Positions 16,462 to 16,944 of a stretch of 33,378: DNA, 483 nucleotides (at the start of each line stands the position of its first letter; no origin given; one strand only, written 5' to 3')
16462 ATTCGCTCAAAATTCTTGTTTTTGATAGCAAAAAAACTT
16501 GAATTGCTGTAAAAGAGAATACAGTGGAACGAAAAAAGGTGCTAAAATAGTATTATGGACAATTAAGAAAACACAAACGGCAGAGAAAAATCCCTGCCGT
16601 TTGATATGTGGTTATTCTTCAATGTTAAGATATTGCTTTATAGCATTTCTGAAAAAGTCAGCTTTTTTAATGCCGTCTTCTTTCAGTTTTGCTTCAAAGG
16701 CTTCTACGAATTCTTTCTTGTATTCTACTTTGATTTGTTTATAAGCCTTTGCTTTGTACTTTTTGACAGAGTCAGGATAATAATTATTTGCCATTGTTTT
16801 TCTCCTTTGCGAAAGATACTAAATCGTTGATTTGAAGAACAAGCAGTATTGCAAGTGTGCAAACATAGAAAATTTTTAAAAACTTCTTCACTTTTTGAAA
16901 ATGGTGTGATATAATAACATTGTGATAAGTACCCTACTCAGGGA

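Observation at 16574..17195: Reverse-strand moron with a type I toxin-antitoxin-like layout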

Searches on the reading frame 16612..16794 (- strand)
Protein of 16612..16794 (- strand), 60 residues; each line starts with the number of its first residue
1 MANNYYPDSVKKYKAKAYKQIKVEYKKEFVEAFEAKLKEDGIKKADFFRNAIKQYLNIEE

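Call 7: search_protein_families(library=pfam, proteins=[window:16612-16794:-], max_evalue=1)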
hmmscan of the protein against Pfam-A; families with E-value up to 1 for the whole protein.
window:16612-16794:- (60 aa): 1 family
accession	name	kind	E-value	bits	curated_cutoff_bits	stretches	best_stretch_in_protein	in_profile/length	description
PF17618.7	SL4P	-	0.072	13.6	28.1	1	13-48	12-48/88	Uncharacterized Strongylid L4 protein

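Call 8: search_protein_families(library=phrogs, proteins=[window:16612-16794:-], max_evalue=1)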
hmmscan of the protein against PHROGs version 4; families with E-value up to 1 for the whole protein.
window:16612-16794:- (60 aa): 8 families
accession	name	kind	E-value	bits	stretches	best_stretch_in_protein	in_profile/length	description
phrog_3896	-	unknown function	0.0021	19.1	1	14-59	16-61/62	-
phrog_876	-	transcription regulation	0.003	18.1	1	12-59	62-108/239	transcriptional repressor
phrog_10171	-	unknown function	0.012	17.1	1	13-51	39-80/129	-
phrog_35455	-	unknown function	0.04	14.9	1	14-55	37-78/86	-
phrog_582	-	transcription regulation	0.046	15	1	11-57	50-96/105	Arc-like repressor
phrog_13890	-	unknown function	0.09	13.8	1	11-55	10-54/73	-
phrog_30929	-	unknown function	0.092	12.6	1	6-57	139-189/413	-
phrog_4475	-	head and packaging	0.11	13.3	1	9-36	50-77/132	head protein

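Call 11: find_homologous_proteins(query=window:16612-16794:-, max_evalue=0.01)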
Query window:16612-16794:- (60 aa): 82 proteins with E <= 0.01 among 82 candidates.
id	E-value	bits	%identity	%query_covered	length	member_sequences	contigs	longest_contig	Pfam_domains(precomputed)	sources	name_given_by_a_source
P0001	1.6e-29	117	100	100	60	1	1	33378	-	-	-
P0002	7.7e-29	115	98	100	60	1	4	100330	-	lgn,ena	-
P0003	2.5e-28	114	95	100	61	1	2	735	-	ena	-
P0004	8.3e-24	99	86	95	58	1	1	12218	-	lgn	-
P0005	2.5e-23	98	83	100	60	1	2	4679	PF10723.16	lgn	-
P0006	2.8e-23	98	86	93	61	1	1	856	-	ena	-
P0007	4.4e-23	97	82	95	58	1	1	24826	-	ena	-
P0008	6.4e-23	97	81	98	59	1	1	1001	PF10723.16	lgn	-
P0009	6.8e-23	97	82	100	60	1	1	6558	PF10723.16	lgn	-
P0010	1.0e-22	96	78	98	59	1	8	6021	-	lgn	-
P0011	1.1e-22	96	78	100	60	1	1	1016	-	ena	-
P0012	1.5e-22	95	80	100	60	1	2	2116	PF10723.16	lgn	-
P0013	1.8e-22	95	78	100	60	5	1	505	PF10723.16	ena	-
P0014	1.9e-22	95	81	97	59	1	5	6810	PF10723.16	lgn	-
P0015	2.6e-22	95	78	98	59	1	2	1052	PF10723.16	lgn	-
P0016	3.4e-22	94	80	98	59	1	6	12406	PF10723.16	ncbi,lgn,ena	-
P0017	4.4e-22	94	82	100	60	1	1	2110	PF10723.16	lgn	-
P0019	7.7e-22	93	78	98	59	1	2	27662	PF10723.16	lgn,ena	-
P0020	7.8e-22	93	83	98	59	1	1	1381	PF10723.16,PF01402.28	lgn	-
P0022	9.6e-22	93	81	95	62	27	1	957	PF10723.16,PF01402.28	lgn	-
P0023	1.1e-21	93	82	93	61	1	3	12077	PF10723.16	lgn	-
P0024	1.5e-21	92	80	98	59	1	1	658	PF10723.16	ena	-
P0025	1.5e-21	92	81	95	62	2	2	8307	PF10723.16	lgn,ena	-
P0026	1.6e-21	92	81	95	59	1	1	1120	PF10723.16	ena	-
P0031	2.5e-21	92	78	98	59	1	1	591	PF10723.16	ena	-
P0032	3.1e-21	91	76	97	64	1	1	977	PF10723.16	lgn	-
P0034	3.3e-21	91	79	95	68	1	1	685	PF10723.16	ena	-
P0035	3.3e-21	91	78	97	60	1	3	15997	PF10723.16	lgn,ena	-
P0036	3.9e-21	91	78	98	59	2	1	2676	PF10723.16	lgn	-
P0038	4.4e-21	91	78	97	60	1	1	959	PF10723.16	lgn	-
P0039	5.3e-21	91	80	93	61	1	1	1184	PF10723.16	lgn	-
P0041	6.0e-21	90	79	95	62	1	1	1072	PF10723.16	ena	-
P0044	8.5e-21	90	81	95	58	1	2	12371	PF10723.16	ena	-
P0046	9.5e-21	90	79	95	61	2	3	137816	-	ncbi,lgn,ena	-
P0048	1.7e-20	89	76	98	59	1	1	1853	PF10723.16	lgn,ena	-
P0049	1.8e-20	89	78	97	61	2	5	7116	PF01402.28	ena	-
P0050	2.1e-20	89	79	93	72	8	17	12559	-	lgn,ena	-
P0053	3.8e-20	88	79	95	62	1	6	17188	PF10723.16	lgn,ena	-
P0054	5.5e-20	87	75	95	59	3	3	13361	-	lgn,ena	-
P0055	5.9e-20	87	81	90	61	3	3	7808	PF10723.16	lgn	-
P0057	6.6e-20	87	79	93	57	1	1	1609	PF10723.16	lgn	-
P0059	8.9e-20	87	80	93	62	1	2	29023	PF10723.16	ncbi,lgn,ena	-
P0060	8.9e-20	87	77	93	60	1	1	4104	PF10723.16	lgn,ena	-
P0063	2.8e-19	85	77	95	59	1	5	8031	PF10723.16,PF01402.28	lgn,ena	-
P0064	3.0e-19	85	77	93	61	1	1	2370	PF10723.16,PF01402.28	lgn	-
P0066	6.3e-19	84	78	92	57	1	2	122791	PF10723.16,PF01402.28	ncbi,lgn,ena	-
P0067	7.1e-19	84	75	93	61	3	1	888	PF10723.16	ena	-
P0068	1.9e-18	83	76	92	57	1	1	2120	PF10723.16,PF01402.28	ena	-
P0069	2.1e-18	83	75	93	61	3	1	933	PF10723.16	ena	-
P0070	2.3e-18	82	76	92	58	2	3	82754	PF10723.16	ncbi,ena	-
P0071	2.4e-18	82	73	93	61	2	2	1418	PF10723.16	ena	-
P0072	2.5e-18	82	75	93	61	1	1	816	PF10723.16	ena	-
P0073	3.1e-18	82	70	100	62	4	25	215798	-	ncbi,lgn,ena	-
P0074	4.0e-18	82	75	95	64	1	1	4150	PF10723.16,PF01402.28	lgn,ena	-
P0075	5.0e-18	81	70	95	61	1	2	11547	PF10723.16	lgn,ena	-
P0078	6.9e-17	78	78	85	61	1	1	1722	PF10723.16,PF01402.28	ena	-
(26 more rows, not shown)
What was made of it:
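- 16612..16794 (-): 60-aa ribbon-helix-helix protein. Inferred autorepressor. 82 homologues at 63-100% identity, most above 70%, many with precomputed PF10723 or PF01402 hits (call 11).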

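Call 12: find_related_loci(query=window:16612-16794:-, collection=viral_contigs, flank=3000)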
Query window:16612-16794:- (60 aa) in viral_contigs; peptide patterns used: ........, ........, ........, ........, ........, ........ (x = any residue, [..] = any of these).
10 stretches matched a pattern; 1 encode a relative of the query (tblastn E <= 1e-3); 1 distinct loci.
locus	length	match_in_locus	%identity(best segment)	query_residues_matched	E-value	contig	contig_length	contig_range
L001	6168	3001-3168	77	1-56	8e-20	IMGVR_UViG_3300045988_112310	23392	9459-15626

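Call 17: find_related_loci(query=A1, collection=genome_contigs, flank=3000)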
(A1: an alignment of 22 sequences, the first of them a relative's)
Query A1 (60 aa) in genome_contigs; peptide patterns used: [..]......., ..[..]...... (x = any residue, [..] = any of these).
333 stretches matched a pattern; 3 encode a relative of the query (tblastn E <= 1e-3); 3 distinct loci.
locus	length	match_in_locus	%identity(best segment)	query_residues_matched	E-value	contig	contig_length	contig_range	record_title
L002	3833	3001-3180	70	1-60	4e-25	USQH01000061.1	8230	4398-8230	uncultured Ruminococcaceae bacterium isolate UMGS1976 genome assembly, contig: NODE_6485_length_8230_cov_3.083425, whole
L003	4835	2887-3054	70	1-56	6e-16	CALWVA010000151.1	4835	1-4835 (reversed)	MAG: uncultured Clostridia bacterium isolate BRZ_NV__bin57 genome assembly, contig: BRZ_NV__NODE_23594_length_4835_cov_6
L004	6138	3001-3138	52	11-56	5e-13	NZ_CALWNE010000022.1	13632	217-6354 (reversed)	MAG: uncultured Allofournierella sp. isolate E0_DM__bin178 E0_DM__k127_603940, whole genome shotgun sequence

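Call 18: find_related_loci(query=A1, collection=viral_contigs, flank=3000)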
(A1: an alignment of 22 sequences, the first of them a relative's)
Query A1 (60 aa) in viral_contigs; peptide patterns used: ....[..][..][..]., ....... (x = any residue, [..] = any of these).
28 stretches matched a pattern; 1 encode a relative of the query (tblastn E <= 1e-3); 1 distinct loci.
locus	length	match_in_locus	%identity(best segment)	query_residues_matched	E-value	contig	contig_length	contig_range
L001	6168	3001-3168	77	1-56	8e-20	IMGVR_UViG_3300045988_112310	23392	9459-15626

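Call 19: find_encoding_contigs(protein=P0002, flank=4000, max_places=4)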
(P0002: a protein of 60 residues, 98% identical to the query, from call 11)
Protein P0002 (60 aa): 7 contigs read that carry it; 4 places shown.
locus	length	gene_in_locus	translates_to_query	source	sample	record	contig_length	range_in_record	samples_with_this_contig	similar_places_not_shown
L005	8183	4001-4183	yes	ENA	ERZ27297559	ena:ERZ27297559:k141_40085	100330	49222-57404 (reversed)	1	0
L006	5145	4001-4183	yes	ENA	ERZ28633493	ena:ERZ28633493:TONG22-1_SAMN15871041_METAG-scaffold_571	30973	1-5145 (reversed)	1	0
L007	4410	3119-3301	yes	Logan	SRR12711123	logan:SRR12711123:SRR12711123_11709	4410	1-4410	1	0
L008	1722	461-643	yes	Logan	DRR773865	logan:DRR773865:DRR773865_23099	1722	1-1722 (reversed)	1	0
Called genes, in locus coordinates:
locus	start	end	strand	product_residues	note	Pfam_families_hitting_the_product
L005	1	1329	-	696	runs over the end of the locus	PF13306:LRR_5, PF13855:LRR_8 (faint), PF13306:LRR_5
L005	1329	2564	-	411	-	-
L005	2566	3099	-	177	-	PF05119:Terminase_4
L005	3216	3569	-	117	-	PF01844:HNH, PF14279:HNH_5 (weak)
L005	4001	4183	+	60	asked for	-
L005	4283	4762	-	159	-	-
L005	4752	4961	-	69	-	-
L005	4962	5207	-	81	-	-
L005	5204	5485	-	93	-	-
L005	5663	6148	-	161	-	-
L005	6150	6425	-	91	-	-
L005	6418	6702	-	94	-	-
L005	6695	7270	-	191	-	-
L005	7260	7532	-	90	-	-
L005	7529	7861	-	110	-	-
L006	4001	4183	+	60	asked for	-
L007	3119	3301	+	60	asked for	-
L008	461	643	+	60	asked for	-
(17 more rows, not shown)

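Call 20: find_encoding_contigs(protein=P0073, flank=4000, max_places=8)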
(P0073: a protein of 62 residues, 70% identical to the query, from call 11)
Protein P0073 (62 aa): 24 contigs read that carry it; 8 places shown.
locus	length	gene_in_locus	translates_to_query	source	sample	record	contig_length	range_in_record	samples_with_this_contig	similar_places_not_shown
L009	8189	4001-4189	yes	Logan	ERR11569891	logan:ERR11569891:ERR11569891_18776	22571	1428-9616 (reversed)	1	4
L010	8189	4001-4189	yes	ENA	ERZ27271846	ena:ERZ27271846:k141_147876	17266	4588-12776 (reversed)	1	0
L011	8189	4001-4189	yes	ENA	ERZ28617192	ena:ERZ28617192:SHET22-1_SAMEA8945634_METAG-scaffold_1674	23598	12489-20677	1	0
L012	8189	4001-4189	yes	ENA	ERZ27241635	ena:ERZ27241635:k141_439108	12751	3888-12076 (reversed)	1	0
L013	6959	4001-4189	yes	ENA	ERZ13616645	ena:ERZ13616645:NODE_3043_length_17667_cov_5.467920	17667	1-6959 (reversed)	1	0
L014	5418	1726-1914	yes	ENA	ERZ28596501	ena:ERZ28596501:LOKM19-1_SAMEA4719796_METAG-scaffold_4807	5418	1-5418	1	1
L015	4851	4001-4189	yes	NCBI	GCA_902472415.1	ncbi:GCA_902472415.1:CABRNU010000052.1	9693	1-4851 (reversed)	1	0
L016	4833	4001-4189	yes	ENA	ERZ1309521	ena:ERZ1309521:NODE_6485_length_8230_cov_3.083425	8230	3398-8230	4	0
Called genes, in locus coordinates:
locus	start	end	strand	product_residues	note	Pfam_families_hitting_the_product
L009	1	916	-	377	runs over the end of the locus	PF04860:Phage_portal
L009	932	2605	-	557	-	PF20441:TerL_nuclease (weak)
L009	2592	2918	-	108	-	-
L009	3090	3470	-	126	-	-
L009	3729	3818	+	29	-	-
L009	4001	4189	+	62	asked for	-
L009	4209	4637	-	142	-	-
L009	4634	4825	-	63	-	-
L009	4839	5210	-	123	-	-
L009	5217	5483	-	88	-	-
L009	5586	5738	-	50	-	-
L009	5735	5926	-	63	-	-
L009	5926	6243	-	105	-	PF12957:DUF3846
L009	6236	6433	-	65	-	-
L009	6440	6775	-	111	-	PF12957:DUF3846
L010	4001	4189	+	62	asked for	-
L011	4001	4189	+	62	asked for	-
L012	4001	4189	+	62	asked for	-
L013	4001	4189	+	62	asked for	-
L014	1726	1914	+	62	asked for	-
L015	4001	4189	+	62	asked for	-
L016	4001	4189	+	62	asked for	-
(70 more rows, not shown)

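Call 21: find_encoding_contigs(protein=P0046, flank=2500, max_places=3)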
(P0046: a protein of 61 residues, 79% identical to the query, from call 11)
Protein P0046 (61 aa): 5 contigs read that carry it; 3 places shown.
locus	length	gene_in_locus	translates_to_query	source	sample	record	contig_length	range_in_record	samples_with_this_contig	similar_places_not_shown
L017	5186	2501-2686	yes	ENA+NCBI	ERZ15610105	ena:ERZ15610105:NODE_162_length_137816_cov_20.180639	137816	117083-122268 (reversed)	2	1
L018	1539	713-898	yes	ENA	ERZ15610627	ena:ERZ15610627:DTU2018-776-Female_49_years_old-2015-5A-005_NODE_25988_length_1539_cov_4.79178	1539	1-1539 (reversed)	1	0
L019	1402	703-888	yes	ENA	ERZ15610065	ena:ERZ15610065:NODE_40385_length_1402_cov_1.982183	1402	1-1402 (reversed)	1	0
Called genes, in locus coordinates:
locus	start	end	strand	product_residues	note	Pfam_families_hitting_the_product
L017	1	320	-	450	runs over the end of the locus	-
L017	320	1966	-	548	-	PF03237:Terminase_6N (weak), PF04466:Terminase_3, PF17288:Terminase_3C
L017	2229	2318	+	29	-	-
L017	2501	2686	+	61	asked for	-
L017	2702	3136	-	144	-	-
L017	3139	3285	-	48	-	-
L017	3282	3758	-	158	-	-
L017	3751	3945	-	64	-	PF14354:Lar_restr_allev (weak)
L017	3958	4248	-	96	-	-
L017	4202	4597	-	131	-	-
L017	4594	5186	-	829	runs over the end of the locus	PF00176:SNF2-rel_dom, PF01555:N6_N4_Mtase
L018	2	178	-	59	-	?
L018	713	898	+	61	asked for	-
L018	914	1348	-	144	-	-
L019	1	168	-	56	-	?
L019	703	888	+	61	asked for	-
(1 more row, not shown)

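Call 22: find_encoding_contigs(protein=P0066, flank=2500, max_places=3)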
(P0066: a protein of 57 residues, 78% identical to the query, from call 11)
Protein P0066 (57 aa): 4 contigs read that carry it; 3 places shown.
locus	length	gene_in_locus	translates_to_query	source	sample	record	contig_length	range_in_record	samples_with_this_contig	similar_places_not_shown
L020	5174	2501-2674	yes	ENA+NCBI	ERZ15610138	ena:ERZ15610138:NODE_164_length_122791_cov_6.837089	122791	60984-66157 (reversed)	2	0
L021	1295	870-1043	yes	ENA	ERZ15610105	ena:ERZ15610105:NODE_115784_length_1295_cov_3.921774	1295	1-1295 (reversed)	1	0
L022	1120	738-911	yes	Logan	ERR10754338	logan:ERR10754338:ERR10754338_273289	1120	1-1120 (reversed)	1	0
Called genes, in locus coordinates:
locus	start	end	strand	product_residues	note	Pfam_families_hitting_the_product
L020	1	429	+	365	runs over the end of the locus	PF02615:Ldh_2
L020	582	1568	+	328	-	PF01408:GFO_IDH_MocA, PF01488:Shikimate_DH (weak), PF02894:GFO_IDH_MocA_C (weak), PF22725:GFO_IDH_MocA_C3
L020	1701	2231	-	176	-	PF18306:LDcluster4, PF03641:Lysine_decarbox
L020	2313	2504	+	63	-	-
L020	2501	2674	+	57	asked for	PF10723:RepB-RCR_reg, PF01402:RHH_1 (weak)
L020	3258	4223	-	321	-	PF10646:Germane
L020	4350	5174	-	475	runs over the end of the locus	PF15714:SpoVT_C (faint), PF00672:HAMP, PF00512:HisKA, PF02518:HATPase_c, PF13589:HATPase_c_3 (weak)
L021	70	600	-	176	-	PF18306:LDcluster4, PF03641:Lysine_decarbox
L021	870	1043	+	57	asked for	PF10723:RepB-RCR_reg, PF01402:RHH_1 (weak)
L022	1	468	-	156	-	?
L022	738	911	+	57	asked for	PF10723:RepB-RCR_reg, PF01402:RHH_1 (weak)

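Call 23: find_encoding_contigs(protein=P0070, flank=2500, max_places=3)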
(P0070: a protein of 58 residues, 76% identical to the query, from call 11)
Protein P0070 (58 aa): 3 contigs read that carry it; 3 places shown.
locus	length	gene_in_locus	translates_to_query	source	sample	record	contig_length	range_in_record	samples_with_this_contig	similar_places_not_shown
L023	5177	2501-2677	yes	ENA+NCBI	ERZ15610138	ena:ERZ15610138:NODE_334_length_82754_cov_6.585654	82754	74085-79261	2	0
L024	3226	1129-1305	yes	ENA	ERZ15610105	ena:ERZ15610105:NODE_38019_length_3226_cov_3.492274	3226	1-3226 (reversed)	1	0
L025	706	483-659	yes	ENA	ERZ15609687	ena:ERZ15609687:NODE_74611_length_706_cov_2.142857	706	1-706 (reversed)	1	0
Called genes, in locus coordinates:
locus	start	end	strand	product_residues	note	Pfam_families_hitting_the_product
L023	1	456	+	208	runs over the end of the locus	PF06439:3keto-disac_hyd (weak)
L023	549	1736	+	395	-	PF00438:S-AdoMet_synt_N, PF02772:S-AdoMet_synt_M, PF02773:S-AdoMet_synt_C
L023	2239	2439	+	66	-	-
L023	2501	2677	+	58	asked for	PF10723:RepB-RCR_reg (weak)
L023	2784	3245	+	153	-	-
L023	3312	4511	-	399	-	PF01510:Amidase_2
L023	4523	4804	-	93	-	PF04531:Phage_holin_1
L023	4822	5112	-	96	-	-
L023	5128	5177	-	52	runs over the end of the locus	-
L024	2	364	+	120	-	?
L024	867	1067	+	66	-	-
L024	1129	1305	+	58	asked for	PF10723:RepB-RCR_reg (weak)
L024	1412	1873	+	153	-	-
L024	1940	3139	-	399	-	PF01510:Amidase_2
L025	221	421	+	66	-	-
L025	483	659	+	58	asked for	PF10723:RepB-RCR_reg (weak)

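Call 24: find_encoding_contigs(protein=P0059, flank=2500, max_places=3)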
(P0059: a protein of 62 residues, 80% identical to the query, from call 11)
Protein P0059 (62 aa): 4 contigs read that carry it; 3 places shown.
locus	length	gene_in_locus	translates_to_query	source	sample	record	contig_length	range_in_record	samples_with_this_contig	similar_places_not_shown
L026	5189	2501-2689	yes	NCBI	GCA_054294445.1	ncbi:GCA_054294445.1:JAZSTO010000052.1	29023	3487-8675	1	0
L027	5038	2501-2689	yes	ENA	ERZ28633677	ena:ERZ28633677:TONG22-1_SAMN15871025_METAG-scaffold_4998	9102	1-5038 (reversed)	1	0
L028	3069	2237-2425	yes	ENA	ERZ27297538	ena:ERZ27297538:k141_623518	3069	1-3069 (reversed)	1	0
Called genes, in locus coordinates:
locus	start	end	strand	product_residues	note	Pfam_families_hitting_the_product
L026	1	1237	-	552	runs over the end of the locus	PF03354:TerL_ATPase, PF20441:TerL_nuclease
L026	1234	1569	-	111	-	-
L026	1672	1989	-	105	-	-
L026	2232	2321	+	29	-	-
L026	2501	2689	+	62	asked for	PF10723:RepB-RCR_reg (weak)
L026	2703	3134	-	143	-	-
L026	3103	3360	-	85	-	-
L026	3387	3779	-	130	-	-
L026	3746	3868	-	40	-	-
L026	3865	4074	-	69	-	-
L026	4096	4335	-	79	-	-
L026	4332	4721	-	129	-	-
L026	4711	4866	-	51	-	-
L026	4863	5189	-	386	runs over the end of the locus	PF11300:DUF3102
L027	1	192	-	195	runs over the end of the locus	-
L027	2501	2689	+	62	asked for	PF10723:RepB-RCR_reg (weak)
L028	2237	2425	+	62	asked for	PF10723:RepB-RCR_reg (weak)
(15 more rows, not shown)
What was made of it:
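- It occupies a moron position, with its own promoter and terminator, in many phages (calls 19-24).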

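Call 28: find_related_loci(query=A1, collection=metagenome_contigs, flank=1500)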
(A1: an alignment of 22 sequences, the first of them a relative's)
Query A1 (60 aa) in metagenome_contigs; peptide patterns used: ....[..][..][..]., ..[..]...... (x = any residue, [..] = any of these).
288 stretches matched a pattern; 8 encode a relative of the query (tblastn E <= 1e-3); 8 distinct loci.
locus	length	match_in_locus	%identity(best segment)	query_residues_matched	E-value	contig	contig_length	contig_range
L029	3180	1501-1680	70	1-60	7e-25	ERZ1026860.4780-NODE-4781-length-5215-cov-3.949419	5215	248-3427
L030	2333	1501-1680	70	1-60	7e-25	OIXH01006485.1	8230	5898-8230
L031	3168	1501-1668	77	1-56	3e-19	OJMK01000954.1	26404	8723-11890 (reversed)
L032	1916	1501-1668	77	1-56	3e-19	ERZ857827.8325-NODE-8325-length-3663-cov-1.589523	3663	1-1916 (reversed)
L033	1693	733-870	52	11-56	8e-12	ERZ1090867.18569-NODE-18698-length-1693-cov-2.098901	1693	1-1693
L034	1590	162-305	52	9-56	9e-11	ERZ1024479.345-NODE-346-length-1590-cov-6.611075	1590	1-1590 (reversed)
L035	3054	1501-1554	83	1-18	2e-6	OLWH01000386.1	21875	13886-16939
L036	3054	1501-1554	83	1-18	2e-6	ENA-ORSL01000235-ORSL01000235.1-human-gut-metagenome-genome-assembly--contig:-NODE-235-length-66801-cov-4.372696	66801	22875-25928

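Call 30: find_encoding_contigs(protein=P0050, flank=1500, max_places=4)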
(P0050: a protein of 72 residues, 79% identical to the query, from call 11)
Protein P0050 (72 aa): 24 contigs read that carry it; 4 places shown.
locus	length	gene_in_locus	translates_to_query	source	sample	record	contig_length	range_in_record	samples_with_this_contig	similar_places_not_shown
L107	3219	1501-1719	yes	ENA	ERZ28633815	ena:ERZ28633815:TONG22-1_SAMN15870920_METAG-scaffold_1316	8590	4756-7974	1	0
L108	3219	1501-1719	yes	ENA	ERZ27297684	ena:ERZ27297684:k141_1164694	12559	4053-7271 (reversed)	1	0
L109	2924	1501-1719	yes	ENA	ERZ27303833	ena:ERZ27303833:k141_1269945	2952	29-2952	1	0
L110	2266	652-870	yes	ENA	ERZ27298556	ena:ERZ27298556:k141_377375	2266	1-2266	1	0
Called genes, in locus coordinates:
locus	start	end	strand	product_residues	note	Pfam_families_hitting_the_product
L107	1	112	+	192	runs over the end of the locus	PF10502:Peptidase_S26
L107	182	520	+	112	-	PF14018:DUF4234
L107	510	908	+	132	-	PF10825:DUF2752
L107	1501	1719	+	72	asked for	-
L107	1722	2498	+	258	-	-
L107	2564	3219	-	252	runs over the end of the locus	PF03935:SKN1_KRE6_Sbg1, PF00722:Glyco_hydro_16, PF26113:GH16_XgeA (weak)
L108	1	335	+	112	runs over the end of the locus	PF14018:DUF4234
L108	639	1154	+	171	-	-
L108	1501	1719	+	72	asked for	-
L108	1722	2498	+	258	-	-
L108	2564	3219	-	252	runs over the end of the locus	PF03935:SKN1_KRE6_Sbg1, PF00722:Glyco_hydro_16, PF26113:GH16_XgeA (weak)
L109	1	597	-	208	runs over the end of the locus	?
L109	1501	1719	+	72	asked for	-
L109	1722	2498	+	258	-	-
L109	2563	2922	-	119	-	?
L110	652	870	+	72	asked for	-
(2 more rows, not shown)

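Call 31: find_encoding_contigs(protein=P0007, flank=1500, max_places=2)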
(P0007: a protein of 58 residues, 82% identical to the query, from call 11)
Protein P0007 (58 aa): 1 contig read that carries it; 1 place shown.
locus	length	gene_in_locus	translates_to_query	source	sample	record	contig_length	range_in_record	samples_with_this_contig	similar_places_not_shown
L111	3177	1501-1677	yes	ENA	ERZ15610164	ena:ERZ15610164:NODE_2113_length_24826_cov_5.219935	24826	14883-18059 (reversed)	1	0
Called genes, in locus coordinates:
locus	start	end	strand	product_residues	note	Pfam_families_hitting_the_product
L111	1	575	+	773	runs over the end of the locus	PF04851:ResIII (weak), PF00270:DEAD, PF00271:Helicase_C (weak)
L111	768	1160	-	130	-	PF05067:Mn_catalase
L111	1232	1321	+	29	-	-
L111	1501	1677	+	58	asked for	-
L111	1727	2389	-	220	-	PF01520:Amidase_3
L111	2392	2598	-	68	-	PF16945:Phage_r1t_holin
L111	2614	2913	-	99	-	-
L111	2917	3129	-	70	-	-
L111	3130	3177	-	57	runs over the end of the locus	-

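Call 34: find_encoding_contigs(protein=P0075, flank=1200, max_places=2)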
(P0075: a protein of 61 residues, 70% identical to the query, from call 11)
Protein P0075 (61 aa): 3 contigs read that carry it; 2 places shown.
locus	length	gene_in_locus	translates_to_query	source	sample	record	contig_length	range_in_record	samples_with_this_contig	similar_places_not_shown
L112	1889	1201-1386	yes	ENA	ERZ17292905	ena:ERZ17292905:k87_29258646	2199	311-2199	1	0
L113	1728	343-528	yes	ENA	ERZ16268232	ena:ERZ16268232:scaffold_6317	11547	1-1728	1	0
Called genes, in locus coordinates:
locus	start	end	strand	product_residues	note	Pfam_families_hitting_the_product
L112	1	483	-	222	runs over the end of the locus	PF03592:Terminase_2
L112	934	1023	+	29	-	-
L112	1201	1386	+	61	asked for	PF10723:RepB-RCR_reg (weak)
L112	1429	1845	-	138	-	-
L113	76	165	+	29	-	-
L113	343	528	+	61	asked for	PF10723:RepB-RCR_reg (weak)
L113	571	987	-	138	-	-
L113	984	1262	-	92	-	-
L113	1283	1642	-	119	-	-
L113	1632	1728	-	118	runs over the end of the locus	-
